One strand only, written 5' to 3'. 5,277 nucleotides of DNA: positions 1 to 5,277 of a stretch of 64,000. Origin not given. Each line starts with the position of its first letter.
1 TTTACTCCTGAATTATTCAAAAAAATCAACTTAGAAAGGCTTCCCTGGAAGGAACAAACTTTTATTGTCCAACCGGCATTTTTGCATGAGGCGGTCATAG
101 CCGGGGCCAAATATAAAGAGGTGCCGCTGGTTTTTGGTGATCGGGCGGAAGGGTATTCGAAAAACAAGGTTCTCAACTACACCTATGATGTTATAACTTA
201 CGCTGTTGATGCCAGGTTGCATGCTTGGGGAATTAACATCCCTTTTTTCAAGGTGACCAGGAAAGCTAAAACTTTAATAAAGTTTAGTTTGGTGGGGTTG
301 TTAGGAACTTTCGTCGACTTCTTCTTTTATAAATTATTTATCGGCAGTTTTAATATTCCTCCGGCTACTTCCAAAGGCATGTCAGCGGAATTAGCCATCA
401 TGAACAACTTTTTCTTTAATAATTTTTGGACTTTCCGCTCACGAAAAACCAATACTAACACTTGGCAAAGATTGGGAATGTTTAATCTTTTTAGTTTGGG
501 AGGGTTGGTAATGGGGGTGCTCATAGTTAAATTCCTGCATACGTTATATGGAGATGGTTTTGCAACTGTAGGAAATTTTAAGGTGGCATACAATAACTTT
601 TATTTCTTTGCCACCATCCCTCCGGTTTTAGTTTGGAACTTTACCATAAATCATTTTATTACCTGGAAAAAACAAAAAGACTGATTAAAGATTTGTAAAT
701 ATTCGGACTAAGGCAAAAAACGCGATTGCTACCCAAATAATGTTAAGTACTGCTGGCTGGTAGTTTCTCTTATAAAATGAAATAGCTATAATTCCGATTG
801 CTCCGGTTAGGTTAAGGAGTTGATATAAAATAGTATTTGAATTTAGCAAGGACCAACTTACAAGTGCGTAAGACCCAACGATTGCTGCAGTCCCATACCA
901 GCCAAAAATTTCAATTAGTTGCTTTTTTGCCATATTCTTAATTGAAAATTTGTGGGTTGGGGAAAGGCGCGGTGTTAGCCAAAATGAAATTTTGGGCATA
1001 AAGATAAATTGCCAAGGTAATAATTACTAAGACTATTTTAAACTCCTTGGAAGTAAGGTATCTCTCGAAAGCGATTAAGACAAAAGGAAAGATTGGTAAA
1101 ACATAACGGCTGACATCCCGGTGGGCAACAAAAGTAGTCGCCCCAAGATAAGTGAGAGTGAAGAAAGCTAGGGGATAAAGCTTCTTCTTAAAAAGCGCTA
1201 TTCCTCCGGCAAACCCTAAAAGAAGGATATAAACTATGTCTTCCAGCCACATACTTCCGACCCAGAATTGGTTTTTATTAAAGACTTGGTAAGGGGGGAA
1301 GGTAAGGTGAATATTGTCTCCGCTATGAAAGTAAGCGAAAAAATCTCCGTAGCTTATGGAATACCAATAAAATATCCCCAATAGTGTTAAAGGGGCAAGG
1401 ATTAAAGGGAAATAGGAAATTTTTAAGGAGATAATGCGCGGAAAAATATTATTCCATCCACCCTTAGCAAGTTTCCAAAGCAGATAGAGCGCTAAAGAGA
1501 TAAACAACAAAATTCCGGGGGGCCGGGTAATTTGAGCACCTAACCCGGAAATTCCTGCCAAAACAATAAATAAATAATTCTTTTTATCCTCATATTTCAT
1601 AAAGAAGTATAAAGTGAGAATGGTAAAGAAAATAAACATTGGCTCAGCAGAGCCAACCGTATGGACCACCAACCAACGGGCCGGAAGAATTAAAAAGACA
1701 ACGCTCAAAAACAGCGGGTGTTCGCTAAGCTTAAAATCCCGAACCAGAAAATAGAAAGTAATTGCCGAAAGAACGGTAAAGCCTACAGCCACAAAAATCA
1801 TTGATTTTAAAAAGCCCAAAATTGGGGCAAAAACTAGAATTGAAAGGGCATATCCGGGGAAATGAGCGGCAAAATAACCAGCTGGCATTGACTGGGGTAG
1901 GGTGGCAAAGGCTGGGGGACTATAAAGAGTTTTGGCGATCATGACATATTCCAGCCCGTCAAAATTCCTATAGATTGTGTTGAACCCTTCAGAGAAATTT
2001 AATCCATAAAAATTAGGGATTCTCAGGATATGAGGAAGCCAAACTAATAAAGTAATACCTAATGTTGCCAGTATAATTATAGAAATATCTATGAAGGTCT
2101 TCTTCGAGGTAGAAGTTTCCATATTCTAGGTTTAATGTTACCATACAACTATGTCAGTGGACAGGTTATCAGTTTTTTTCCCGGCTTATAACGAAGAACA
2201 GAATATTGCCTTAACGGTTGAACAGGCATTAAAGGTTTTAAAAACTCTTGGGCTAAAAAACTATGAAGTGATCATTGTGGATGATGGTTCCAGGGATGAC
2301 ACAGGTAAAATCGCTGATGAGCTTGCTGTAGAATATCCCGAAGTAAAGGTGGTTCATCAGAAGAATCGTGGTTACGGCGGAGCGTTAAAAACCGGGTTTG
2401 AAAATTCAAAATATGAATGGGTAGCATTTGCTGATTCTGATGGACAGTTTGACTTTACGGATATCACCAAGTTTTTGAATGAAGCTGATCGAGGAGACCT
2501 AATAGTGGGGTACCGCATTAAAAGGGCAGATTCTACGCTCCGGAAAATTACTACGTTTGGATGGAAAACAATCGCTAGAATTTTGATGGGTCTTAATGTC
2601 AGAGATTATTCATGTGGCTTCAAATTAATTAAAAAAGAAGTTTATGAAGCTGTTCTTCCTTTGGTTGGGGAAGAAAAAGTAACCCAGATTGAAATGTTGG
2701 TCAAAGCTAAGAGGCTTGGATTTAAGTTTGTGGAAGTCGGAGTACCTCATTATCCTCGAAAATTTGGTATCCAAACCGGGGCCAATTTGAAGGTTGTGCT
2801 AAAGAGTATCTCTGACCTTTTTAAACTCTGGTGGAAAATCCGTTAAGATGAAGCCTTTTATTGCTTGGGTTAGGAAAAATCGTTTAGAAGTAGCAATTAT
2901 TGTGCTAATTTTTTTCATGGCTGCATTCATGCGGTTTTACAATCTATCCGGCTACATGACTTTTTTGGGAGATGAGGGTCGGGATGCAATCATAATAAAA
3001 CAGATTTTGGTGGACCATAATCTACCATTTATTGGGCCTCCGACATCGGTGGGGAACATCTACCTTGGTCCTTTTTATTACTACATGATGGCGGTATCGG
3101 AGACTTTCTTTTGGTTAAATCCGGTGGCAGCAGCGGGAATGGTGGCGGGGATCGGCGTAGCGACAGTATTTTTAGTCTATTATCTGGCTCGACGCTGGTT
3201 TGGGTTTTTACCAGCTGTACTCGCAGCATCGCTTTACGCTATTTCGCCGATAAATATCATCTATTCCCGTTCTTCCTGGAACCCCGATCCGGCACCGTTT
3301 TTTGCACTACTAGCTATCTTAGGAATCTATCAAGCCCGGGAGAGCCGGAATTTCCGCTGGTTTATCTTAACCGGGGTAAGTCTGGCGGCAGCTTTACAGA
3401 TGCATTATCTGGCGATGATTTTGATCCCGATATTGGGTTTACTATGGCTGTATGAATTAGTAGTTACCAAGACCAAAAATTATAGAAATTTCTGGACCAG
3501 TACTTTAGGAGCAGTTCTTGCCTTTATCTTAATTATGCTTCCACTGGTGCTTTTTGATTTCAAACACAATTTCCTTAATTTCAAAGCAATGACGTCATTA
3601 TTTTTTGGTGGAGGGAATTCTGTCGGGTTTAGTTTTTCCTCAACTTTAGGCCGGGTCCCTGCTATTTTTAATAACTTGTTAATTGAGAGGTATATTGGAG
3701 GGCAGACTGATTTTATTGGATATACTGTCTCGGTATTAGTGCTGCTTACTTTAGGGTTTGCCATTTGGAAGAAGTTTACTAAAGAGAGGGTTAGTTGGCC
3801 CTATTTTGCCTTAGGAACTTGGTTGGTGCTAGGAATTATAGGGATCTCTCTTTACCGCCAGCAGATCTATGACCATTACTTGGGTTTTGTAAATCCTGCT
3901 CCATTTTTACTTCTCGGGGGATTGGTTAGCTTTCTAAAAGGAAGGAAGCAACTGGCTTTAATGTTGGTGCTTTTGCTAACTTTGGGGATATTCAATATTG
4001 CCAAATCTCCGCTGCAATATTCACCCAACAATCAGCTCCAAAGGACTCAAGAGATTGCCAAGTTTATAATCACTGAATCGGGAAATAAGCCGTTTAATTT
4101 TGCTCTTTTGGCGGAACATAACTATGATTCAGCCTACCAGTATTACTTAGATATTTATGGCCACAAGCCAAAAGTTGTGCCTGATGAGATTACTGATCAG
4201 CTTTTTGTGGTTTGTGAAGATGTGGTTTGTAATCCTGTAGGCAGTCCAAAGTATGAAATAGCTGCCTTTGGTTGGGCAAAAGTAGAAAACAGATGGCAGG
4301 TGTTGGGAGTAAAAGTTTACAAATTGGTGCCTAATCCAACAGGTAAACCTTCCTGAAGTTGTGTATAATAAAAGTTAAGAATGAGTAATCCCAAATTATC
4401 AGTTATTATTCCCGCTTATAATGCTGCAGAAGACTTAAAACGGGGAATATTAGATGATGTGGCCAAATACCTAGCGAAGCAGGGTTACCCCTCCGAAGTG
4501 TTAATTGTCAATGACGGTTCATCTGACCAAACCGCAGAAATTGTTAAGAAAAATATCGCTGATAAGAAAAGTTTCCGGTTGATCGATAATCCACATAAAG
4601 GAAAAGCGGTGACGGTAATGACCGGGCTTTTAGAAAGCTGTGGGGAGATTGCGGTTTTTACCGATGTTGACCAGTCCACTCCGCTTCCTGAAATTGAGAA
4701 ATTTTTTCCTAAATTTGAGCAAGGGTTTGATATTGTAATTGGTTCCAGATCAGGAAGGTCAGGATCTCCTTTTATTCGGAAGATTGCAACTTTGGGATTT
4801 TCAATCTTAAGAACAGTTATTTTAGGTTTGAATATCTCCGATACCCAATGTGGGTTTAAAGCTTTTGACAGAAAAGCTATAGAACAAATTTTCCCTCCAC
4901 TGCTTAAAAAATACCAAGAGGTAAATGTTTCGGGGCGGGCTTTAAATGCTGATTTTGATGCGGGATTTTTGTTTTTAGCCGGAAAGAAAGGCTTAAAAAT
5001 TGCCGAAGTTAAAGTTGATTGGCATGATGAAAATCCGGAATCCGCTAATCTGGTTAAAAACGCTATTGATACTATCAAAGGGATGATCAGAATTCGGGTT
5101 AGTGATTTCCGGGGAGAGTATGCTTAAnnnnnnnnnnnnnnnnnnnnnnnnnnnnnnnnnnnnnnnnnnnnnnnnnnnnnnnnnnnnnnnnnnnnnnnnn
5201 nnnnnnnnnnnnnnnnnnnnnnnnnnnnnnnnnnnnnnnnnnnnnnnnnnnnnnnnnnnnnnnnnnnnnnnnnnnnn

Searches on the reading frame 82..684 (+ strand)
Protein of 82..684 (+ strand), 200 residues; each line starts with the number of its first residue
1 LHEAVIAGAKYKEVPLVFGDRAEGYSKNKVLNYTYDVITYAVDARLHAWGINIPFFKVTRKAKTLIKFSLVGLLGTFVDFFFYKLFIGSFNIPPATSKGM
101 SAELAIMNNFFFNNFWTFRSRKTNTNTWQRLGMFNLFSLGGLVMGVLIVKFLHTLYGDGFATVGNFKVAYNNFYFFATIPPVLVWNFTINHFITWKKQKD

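Call 28: search_protein_families(library=pfam, proteins=[window:82-684:+], max_evalue=0.001)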
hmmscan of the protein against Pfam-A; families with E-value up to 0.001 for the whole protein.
window:82-684:+ (200 aa): 1 family
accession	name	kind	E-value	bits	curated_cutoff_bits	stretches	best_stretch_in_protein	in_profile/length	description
PF04138.20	GtrA_DPMS_TM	-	5.3e-19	69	26.1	1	67-195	1-117/117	GtrA/DPMS, transmembrane domain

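Call 59: search_protein_families(library=ncbifam, proteins=[window:82-684:+], max_evalue=0.00001)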
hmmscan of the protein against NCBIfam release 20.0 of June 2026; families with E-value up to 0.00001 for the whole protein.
window:82-684:+ (200 aa): 0 families

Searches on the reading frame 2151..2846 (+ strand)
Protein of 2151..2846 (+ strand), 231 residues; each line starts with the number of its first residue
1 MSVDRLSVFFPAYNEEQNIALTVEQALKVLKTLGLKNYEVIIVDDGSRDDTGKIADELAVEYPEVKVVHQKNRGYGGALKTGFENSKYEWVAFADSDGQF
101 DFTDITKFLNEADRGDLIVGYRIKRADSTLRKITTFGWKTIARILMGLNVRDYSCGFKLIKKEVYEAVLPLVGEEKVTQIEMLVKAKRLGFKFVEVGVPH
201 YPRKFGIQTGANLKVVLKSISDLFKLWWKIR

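Call 27: search_protein_families(library=pfam, proteins=[window:2151-2846:+], max_evalue=0.001)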
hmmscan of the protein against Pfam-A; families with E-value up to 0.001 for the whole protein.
window:2151-2846:+ (231 aa): 2 families
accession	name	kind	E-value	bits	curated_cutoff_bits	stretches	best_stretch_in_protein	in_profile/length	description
PF00535.33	Glycos_transf_2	-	3.6e-34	118.5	23.3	1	7-168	1-167/168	Glycosyl transferase family 2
PF13641.12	Glyco_tranf_2_3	-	1.1e-08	35.8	27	1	5-97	2-96/230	Glycosyltransferase like family 2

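Call 59: search_protein_families(library=ncbifam, proteins=[window:2151-2846:+], max_evalue=0.00001)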
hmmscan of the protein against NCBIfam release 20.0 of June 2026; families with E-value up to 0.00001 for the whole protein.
window:2151-2846:+ (231 aa): 16 families
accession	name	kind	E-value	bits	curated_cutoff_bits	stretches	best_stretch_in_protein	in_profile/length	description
NF007986.1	PRK10714.1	equivalog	8.7e-23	80.8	529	1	2-214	4-214/316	undecaprenyl-phosphate 4-deoxy-4-formamido-L-arabinose transferase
TIGR03937.1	PgaC_IcaA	equivalog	1.8e-19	70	422.3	1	3-104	44-142/407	poly-beta-1,6-N-acetyl-D-glucosamine synthase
NF007482.0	PRK10073.1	equivalog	1.4e-18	67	423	1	3-118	5-116/334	glycosyltransferase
NF047588.1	GlcsyltransPgfSStrep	equivalog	3.9e-17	62.4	500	1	5-171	2-170/308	glycosyltransferase PgfS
NF041391.1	DPhHxTase_Halo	equivalog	1.2e-15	57.1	375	1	12-200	3-183/213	dolichyl-phosphate hexose transferase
TIGR04182.1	glyco_TIGR04182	equivalog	5.9e-15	55.4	325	1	7-209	3-199/293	S-layer glycoprotein N-glycosyltransferase AglJ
NF047683.1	TeichurnBiosyTuaG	equivalog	7.4e-12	45.4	400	1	5-109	7-108/252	teichuronic acid biosynthesis protein TuaG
NF041875.1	EPS_EpsD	equivalog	1e-11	44.8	370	1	6-101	1-93/325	exopolysaccharide biosynthesis glycosyltransferase EpsD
NF058614.1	PPMAGASynPpgS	equivalog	1.4e-11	44.3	370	1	8-165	4-162/226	polyprenyl-phospho-N-acetylgalactosaminyl synthase PpgS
TIGR04283.1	glyco_like_mftF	equivalog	2.7e-11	43.5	182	1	6-127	1-115/221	TIGR04283 family arsenosugar biosynthesis glycosyltransferase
NF050050.1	ProtGlycPglI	equivalog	3.7e-09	36.4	500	1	5-115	3-111/306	GalNAc(5)-diNAcBac-PP-undecaprenol beta-1,3-glucosyltransferase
NF010496.0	PRK13915.1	equivalog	7.2e-09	35.2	262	1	5-97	32-126/307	glucosyl-3-phosphoglycerate synthase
TIGR03965.1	mycofact_glyco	equivalog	1e-08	34.6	280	1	6-98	76-165/467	mycofactocin biosynthesis glycosyltransferase MftF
NF038302.1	EPS_HpsE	equivalog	2.4e-08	33.3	300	1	6-99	3-98/307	hormogonium polysaccharide biosynthesis glycosyltransferase HpsE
TIGR03469.1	HpnB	hypoth_equivalog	1.7e-06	27.3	379.25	1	7-117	47-165/386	hopene-associated glycosyltransferase HpnB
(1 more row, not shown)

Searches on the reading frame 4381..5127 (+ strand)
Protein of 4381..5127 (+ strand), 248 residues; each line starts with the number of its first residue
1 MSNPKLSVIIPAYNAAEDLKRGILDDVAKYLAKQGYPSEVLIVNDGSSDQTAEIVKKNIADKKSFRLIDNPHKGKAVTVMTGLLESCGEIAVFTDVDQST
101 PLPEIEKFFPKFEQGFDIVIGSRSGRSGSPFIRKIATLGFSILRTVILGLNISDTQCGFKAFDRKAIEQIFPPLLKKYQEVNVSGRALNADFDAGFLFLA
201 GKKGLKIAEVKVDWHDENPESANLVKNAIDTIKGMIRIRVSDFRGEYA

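Call 27: search_protein_families(library=pfam, proteins=[window:4381-5127:+], max_evalue=0.001)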
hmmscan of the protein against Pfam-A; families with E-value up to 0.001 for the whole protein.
window:4381-5127:+ (248 aa): 2 families
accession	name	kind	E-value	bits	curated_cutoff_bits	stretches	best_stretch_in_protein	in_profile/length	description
PF00535.33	Glycos_transf_2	-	7.5e-25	88.2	23.3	1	7-171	1-168/168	Glycosyl transferase family 2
PF10111.15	Glyco_tranf_2_2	-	7.8e-05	22.7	27.3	1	7-107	1-101/276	Glycosyltransferase like family 2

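Call 59: search_protein_families(library=ncbifam, proteins=[window:4381-5127:+], max_evalue=0.00001)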
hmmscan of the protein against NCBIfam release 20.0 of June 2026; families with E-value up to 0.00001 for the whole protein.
window:4381-5127:+ (248 aa): 15 families
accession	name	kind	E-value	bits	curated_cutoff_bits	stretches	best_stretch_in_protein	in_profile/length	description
NF047588.1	GlcsyltransPgfSStrep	equivalog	2.2e-18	66.5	500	1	5-171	2-168/308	glycosyltransferase PgfS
NF007986.1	PRK10714.1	equivalog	8.1e-18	64.5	529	1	5-170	7-172/316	undecaprenyl-phosphate 4-deoxy-4-formamido-L-arabinose transferase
NF041391.1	DPhHxTase_Halo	equivalog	1.2e-17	63.6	375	1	12-170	3-153/213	dolichyl-phosphate hexose transferase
TIGR03937.1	PgaC_IcaA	equivalog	2.3e-13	49.9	422.3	1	3-98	44-136/407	poly-beta-1,6-N-acetyl-D-glucosamine synthase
NF041875.1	EPS_EpsD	equivalog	5.8e-13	48.9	370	1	6-102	1-94/325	exopolysaccharide biosynthesis glycosyltransferase EpsD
NF007482.0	PRK10073.1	equivalog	7e-13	48.3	423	1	2-99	4-97/334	glycosyltransferase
TIGR04182.1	glyco_TIGR04182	equivalog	5.1e-10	39.2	325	1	7-170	3-159/293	S-layer glycoprotein N-glycosyltransferase AglJ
TIGR04283.1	glyco_like_mftF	equivalog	6.3e-09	35.8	182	1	6-101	1-86/221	TIGR04283 family arsenosugar biosynthesis glycosyltransferase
NF038302.1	EPS_HpsE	equivalog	2.8e-08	33.1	300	1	5-98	2-97/307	hormogonium polysaccharide biosynthesis glycosyltransferase HpsE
NF058614.1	PPMAGASynPpgS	equivalog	4.8e-08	32.7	370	1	8-169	4-164/226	polyprenyl-phospho-N-acetylgalactosaminyl synthase PpgS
NF010496.0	PRK13915.1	equivalog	2.1e-07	30.3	262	1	5-104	32-133/307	glucosyl-3-phosphoglycerate synthase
NF047683.1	TeichurnBiosyTuaG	equivalog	4.5e-07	29.8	400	1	3-99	5-98/252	teichuronic acid biosynthesis protein TuaG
NF050050.1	ProtGlycPglI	equivalog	7.9e-07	28.7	500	1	4-121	2-117/306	GalNAc(5)-diNAcBac-PP-undecaprenol beta-1,3-glucosyltransferase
TIGR03111.1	glyc2_xrt_Gpos1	hypoth_equivalog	3.1e-06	26.2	363.95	1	3-118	48-162/439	TIGR03111 family XrtG-associated glycosyltransferase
TIGR04242.1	nodulat_NodC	equivalog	8.2e-06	25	550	0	3-100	47-144/395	chitooligosaccharide synthase NodC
